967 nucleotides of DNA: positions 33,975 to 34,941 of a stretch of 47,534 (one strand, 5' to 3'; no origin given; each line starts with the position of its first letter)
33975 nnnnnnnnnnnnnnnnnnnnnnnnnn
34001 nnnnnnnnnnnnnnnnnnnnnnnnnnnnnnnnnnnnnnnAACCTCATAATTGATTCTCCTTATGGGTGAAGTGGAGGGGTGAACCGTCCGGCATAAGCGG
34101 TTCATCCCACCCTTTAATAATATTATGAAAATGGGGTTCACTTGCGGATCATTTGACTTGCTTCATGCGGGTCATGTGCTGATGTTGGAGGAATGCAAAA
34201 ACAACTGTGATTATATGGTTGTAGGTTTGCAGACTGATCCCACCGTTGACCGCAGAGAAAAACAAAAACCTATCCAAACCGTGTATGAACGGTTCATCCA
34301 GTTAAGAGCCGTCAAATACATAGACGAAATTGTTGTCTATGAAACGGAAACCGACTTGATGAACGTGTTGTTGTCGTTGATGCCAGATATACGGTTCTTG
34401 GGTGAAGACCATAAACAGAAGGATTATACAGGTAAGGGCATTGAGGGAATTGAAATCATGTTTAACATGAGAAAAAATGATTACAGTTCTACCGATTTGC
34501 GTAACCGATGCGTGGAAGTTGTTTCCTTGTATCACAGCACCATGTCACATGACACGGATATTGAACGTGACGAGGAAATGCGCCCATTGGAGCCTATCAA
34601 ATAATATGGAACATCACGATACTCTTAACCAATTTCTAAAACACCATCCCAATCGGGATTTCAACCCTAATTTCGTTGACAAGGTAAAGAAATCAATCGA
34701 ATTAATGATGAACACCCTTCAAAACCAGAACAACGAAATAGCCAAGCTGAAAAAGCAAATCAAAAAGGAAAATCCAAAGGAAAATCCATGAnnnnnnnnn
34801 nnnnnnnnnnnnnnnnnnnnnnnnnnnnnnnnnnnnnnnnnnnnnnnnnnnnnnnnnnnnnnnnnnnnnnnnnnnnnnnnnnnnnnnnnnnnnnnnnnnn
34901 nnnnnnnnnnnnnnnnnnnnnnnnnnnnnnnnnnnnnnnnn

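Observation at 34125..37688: Sugar-activation plus GT4-methyltransferase-GT2 megaenzyme embedded between the capsid and connector genes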

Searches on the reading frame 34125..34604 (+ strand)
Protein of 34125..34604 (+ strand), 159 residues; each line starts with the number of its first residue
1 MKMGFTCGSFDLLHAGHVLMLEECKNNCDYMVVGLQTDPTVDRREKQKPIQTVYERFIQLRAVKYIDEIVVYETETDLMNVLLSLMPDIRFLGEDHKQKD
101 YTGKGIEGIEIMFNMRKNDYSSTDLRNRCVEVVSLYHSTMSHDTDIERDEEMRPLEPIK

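Call 3: search_protein_families(library=pfam, proteins=[window:34125-34604:+], max_evalue=0.01)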
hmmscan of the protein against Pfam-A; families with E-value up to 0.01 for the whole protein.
window:34125-34604:+ (159 aa): 1 family
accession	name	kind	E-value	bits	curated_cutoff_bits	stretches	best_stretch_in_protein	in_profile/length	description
PF01467.32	CTP_transf_like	-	4e-15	56.6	21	1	5-128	1-133/133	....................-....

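Call 4: search_protein_families(library=phrogs, proteins=[window:34125-34604:+], max_evalue=0.01)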
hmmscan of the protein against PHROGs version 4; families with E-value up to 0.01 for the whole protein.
window:34125-34604:+ (159 aa): 3 families
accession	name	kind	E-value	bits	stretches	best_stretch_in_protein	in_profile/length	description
phrog_7878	-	other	2.1e-37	129.1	1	1-129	1-128/131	bifunctional heptose 7-phosphate kinase/heptose 1-phosphate adenyltransferase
phrog_21127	-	DNA, RNA and nucleotide metabolism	2.7e-06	28.1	1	60-124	2-65/73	nucleotidyltransferase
phrog_3462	-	moron, auxiliary metabolic gene and host takeover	0.00055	20.2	1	1-69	2-73/346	nicotinamide-nucleotide adenylyltransferase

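Call 25: search_protein_families(library=ncbifam, proteins=[window:34125-34604:+], max_evalue=0.01)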
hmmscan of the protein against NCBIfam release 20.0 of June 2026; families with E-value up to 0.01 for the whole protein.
window:34125-34604:+ (159 aa): 14 families
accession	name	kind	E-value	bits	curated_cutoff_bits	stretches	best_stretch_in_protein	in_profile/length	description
TIGR02199.1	rfaE_dom_II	equivalog_domain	3.2e-21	75.7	181.5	1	2-125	12-138/144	D-glycero-beta-D-manno-heptose 1-phosphate adenylyltransferase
NF008454.0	PRK11316.1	equivalog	5.5e-16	58.2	521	1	3-105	342-444/475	bifunctional D-glycero-beta-D-manno-heptose-7-phosphate kinase/D-glycero-beta-D-manno-heptose 1-phosphate adenylyltransferase HldE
TIGR01518.1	g3p_cytidyltrns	equivalog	6.7e-15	55.3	165.4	1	6-127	3-123/125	glycerol-3-phosphate cytidylyltransferase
TIGR00125.1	cyt_tran_rel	domain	2.2e-13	50.2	27.7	1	4-68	2-64/65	adenylyltransferase/cytidyltransferase family protein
NF001985.0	PRK00777.1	subfamily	3.1e-07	30.6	104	1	7-63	10-65/157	pantetheine-phosphate adenylyltransferase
NF004162.0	PRK05627.1-5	equivalog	0.00014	21.4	241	1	6-81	18-95/304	bifunctional riboflavin kinase/FAD synthetase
NF005518.0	PRK07143.1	equivalog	0.00016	21.2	232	1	4-81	18-96/281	hypothetical protein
TIGR01526.1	nadR_NMN_Atrans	equivalog_domain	0.00071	18.9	341.15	1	1-69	1-67/325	nicotinamide-nucleotide adenylyltransferase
NF045965.1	RibF_rel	equivalog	0.001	18.6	200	1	5-80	16-96/279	FAD synthase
TIGR01510.1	coaD_prev_kdtB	equivalog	0.0016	18.4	103.3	1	7-85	5-86/155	pantetheine-phosphate adenylyltransferase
NF005519.0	PRK07152.1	equivalog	0.0016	17.4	315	1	1-29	1-29/361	nicotinate-nucleotide adenylyltransferase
NF002250.0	PRK01170.1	subfamily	0.0048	16.4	489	1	7-51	6-49/322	bifunctional pantetheine-phosphate adenylyltransferase/NTP phosphatase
TIGR00482.1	TIGR00482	equivalog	0.0057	16.7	112.45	0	6-58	2-53/194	nicotinate (nicotinamide) nucleotide adenylyltransferase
NF002243.0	PRK01153.1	subfamily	0.0067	16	127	0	4-37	3-36/175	nicotinamide-nucleotide adenylyltransferase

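Call 76: search_solved_structures(query=window:34125-34604:+, max_evalue=0.001)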
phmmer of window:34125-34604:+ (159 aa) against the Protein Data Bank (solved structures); distinct sequences matched with E-value up to 0.001: 8.
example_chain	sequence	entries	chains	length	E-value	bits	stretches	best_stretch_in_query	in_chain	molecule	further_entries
3elb_A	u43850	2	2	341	1.3e-19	73.9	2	7-139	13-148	Ethanolamine-phosphate cytidylyltransferase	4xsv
1coz_A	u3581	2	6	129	1.7e-11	47.5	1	1-124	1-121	PROTEIN (GLYCEROL-3-PHOSPHATE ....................) | glycerol-3-phosphate cytidylyltransferase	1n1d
3glv_A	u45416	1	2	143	1.7e-08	37.7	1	6-99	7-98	Lipopolysaccharide core biosynthesis protein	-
2b7l_A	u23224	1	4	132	7.1e-08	35.7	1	1-72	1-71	glycerol-3-phosphate cytidylyltransferase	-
5x9q_A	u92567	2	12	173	1.1e-07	35.1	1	4-97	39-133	Putative cytidylyltransferase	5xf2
9hsg_A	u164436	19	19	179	0.0001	25.5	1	6-70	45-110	choline-phosphate cytidylyltransferase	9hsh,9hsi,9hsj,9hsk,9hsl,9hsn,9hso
4zcp_A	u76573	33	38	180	0.0001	25.5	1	6-70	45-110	Cholinephosphate cytidylyltransferase | Choline-phosphate cytidylyltransferase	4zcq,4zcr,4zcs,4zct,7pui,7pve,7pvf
9hsm_A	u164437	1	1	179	0.0001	25.5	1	6-70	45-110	choline-phosphate cytidylyltransferase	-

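Call 84: find_homologous_proteins(query=window:34125-34604:+, max_evalue=0.00001)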
Query window:34125-34604:+ (159 aa): 1782 proteins with E <= 0.00001 among 1800 candidates; the best 120 are listed.
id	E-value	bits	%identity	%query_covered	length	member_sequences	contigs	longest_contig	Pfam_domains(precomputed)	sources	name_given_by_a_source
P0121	5.5e-101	353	100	99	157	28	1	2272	PF01467.33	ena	-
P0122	1.1e-99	349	99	99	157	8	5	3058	PF01467.33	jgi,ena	-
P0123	1.2e-98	345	98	99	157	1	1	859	PF01467.33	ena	-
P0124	5.1e-90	317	89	99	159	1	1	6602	PF01467.33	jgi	jgi:glycerol-3-phosphate cytidylyltransferase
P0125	9.3e-87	307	86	97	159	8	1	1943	PF01467.33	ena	-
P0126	1.2e-83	296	82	99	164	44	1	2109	PF01467.33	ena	-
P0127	1.2e-77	277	79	99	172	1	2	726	PF01467.33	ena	-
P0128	5.8e-76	272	88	87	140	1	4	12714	PF01467.33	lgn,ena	-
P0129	4.0e-73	262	75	99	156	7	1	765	PF01467.33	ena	-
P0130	3.6e-72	259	74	97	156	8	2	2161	PF01467.33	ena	-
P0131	3.2e-66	240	73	93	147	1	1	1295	PF01467.33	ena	-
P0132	3.9e-59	217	73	87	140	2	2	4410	PF01467.33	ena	-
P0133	1.5e-52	196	66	80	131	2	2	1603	PF01467.33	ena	-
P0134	6.4e-52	193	64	81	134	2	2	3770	PF01467.33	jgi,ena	jgi:glycerol-3-phosphate cytidylyltransferase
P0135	1.7e-50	189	62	81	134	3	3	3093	PF01467.33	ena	-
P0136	2.7e-50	188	64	80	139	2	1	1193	PF01467.33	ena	-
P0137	2.8e-50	188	61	83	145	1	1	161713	PF01467.33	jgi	-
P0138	5.8e-50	187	61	80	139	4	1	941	PF01467.33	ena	-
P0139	7.7e-50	187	63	81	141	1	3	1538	PF01467.33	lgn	-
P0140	8.7e-50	187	61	82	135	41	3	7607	PF01467.33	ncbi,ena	-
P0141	1.9e-49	185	63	80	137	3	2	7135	PF01467.33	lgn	-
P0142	2.9e-49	185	60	81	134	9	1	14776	PF01467.33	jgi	jgi:glycerol-3-phosphate cytidylyltransferase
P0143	3.7e-49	184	64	81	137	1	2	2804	PF01467.33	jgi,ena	-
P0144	3.7e-49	184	64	80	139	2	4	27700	PF01467.33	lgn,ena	-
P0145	3.9e-49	184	62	81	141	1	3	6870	PF01467.33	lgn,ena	-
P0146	6.3e-49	184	58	83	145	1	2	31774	PF01467.33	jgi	jgi:glycerol-3-phosphate cytidylyltransferase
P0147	7.7e-49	183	62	82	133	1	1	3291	PF01467.33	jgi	-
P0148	1.1e-48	183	63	79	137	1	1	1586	PF01467.33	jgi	jgi:glycerol-3-phosphate cytidylyltransferase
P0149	1.1e-48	183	60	82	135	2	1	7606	PF01467.33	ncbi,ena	-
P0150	1.2e-48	183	57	83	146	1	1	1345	PF01467.33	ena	-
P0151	1.3e-48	183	60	82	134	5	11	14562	PF01467.33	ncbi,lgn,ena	-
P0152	1.3e-48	183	57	82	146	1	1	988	PF01467.33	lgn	-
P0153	1.3e-48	183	58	83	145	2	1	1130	PF01467.33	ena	-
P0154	1.6e-48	182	59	82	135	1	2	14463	PF01467.33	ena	-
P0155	1.7e-48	182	53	97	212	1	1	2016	PF01467.33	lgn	-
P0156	2.0e-48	182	63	80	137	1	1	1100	PF01467.33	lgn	-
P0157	2.0e-48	182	63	81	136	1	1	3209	PF01467.33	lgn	-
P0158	2.2e-48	182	59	82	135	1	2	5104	PF01467.33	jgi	-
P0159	2.2e-48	182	62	81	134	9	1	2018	PF01467.33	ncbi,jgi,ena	jgi:glycerol-3-phosphate cytidylyltransferase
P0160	2.4e-48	182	59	81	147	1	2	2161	PF01467.33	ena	-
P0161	3.1e-48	181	61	79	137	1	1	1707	PF01467.33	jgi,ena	-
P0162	3.2e-48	181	56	83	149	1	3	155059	PF01467.33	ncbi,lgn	-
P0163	4.0e-48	181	63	82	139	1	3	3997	PF01467.33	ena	-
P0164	4.1e-48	181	59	82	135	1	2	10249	PF01467.33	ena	-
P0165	4.2e-48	181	59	83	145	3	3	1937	PF01467.33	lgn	-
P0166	4.4e-48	181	58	83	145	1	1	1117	PF01467.33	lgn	-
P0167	4.4e-48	181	60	81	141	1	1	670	PF01467.33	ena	-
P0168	4.6e-48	181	59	84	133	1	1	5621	PF01467.33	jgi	-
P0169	4.9e-48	181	64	81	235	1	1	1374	PF01467.33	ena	-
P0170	5.2e-48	181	58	83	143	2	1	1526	PF01467.33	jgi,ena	-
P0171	5.3e-48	181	63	81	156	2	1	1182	PF01467.33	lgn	-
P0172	8.7e-48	180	59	83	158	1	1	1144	PF01467.33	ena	-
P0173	9.4e-48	180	61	82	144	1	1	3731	PF01467.33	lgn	-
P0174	1.1e-47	180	64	81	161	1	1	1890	PF01467.33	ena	-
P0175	1.1e-47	180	61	82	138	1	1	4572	PF01467.33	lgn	-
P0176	1.1e-47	180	56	83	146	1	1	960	PF01467.33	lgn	-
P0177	1.2e-47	180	64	81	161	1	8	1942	PF01467.33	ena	-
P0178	1.3e-47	179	59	83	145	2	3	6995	PF01467.33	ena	-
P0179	1.5e-47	179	63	81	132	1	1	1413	PF01467.33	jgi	-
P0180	1.6e-47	179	60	83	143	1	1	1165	PF01467.33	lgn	-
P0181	2.0e-47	179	59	81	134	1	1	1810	PF01467.33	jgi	-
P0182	2.3e-47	179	56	83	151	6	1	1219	PF01467.33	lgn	-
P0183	2.3e-47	179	63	81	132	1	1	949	PF01467.33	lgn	-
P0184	2.6e-47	179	62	80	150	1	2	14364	PF01467.33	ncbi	-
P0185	3.5e-47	178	61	83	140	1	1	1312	PF01467.33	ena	-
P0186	4.1e-47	178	59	81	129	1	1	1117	PF01467.33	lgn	-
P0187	4.2e-47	178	61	81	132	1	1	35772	PF01467.33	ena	-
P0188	4.9e-47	178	60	81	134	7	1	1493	PF01467.33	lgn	-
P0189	5.5e-47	177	59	81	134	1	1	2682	PF01467.33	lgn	-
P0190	5.8e-47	177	59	81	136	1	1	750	PF01467.33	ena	-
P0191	7.0e-47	177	59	81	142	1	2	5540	PF01467.33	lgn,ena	-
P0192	7.7e-47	177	59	81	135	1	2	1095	PF01467.33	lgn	-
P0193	7.7e-47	177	59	81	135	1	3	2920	PF01467.33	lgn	-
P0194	8.0e-47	177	59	82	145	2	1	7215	PF01467.33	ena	-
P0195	8.2e-47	177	56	84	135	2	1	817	PF01467.33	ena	-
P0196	8.9e-47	177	60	83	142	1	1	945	PF01467.33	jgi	-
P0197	9.4e-47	177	60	81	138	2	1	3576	PF01467.33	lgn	-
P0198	9.8e-47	177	58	81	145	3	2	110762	PF01467.33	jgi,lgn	-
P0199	1.1e-46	176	58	82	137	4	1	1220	PF01467.33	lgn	-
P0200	1.6e-46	176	63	81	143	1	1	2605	PF01467.33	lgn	-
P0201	1.8e-46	176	60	81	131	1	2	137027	PF01467.33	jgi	-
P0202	1.8e-46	176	60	83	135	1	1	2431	PF01467.33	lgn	-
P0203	1.9e-46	176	60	83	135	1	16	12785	PF01467.33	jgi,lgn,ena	jgi:glycerol-3-phosphate cytidylyltransferase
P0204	2.0e-46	176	60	83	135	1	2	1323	PF01467.33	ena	-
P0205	2.0e-46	176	61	79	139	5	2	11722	PF01467.33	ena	-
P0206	2.1e-46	176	59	81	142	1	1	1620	PF01467.33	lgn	-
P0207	2.2e-46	176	58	82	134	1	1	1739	PF01467.33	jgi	jgi:glycerol-3-phosphate cytidylyltransferase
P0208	2.2e-46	176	57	81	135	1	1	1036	PF01467.33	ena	-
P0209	2.3e-46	175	61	81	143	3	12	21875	PF01467.33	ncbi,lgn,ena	-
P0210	2.4e-46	175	59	81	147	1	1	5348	PF01467.33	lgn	-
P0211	2.5e-46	175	62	82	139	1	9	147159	PF01467.33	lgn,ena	-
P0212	2.5e-46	175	60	82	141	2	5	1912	PF01467.33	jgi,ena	-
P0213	2.6e-46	175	58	84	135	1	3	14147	PF01467.33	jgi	jgi:glycerol-3-phosphate cytidylyltransferase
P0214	2.6e-46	175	58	79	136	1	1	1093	PF01467.33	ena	-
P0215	2.7e-46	175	60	81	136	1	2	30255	PF01467.33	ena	-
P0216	2.7e-46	175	60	84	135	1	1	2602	PF01467.33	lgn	-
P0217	2.8e-46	175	60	81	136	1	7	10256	PF01467.33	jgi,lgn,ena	-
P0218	2.8e-46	175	60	81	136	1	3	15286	PF01467.33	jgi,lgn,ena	-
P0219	2.8e-46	175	60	81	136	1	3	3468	PF01467.33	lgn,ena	-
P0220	2.9e-46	175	61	80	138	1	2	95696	PF01467.33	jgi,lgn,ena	jgi:glycerol-3-phosphate cytidylyltransferase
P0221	3.0e-46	175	61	83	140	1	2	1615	PF01467.33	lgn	-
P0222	3.3e-46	175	60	82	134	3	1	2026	PF01467.33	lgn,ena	-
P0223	3.4e-46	175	59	87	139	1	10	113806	PF01467.33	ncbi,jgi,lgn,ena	jgi:glycerol-3-phosphate cytidylyltransferase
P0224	3.5e-46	175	57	81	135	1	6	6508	PF01467.33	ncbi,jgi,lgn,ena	-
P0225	3.6e-46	175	56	84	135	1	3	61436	PF01467.33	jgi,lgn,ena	-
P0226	3.6e-46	175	58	82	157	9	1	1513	PF01467.33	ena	-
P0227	3.7e-46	175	57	84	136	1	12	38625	PF01467.33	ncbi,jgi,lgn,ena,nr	ncbi:MAG TPA: glycerol-3-phosphate cytidylyltransferase [Saprospirales bacterium]|nr:glycerol-3-phos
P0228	3.7e-46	175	61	80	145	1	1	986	PF01467.33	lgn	-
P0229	3.9e-46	175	61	82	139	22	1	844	PF01467.33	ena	-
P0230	4.0e-46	175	59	84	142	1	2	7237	PF01467.33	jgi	jgi:glycerol-3-phosphate cytidylyltransferase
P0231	4.2e-46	175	61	83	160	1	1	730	PF01467.33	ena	-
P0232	4.2e-46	175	58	82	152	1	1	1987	PF01467.33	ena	-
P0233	4.3e-46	175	56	83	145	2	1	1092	PF01467.33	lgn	-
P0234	4.4e-46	175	61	82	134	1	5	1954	PF01467.33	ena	-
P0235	4.5e-46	174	60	81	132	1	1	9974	PF01467.33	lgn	-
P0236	4.7e-46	174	55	83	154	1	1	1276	PF01467.33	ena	-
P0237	4.7e-46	174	59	81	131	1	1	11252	PF01467.33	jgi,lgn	-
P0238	4.8e-46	174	57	82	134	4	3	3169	PF01467.33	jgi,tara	jgi:glycerol-3-phosphate cytidylyltransferase|tara:strand:+ start:798 stop:1202 length:405 start_cod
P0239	4.8e-46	174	62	81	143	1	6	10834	PF01467.33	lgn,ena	-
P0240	5.3e-46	174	58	81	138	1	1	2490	PF01467.33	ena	-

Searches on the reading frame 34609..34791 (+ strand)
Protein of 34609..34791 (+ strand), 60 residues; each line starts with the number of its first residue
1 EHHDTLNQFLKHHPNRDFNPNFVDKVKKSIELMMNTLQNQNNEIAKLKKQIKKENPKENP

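Call 25: search_protein_families(library=ncbifam, proteins=[window:34609-34791:+], max_evalue=0.01)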
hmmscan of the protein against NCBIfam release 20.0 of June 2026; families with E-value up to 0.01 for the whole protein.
window:34609-34791:+ (60 aa): 1 family
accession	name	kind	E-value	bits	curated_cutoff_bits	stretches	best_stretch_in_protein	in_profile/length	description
NF052320.1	Cbp1_fam_LP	subfamily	0.0048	16.4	90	1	17-55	77-115/286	Cbp1 family collagen-binding glycoprotein adhesin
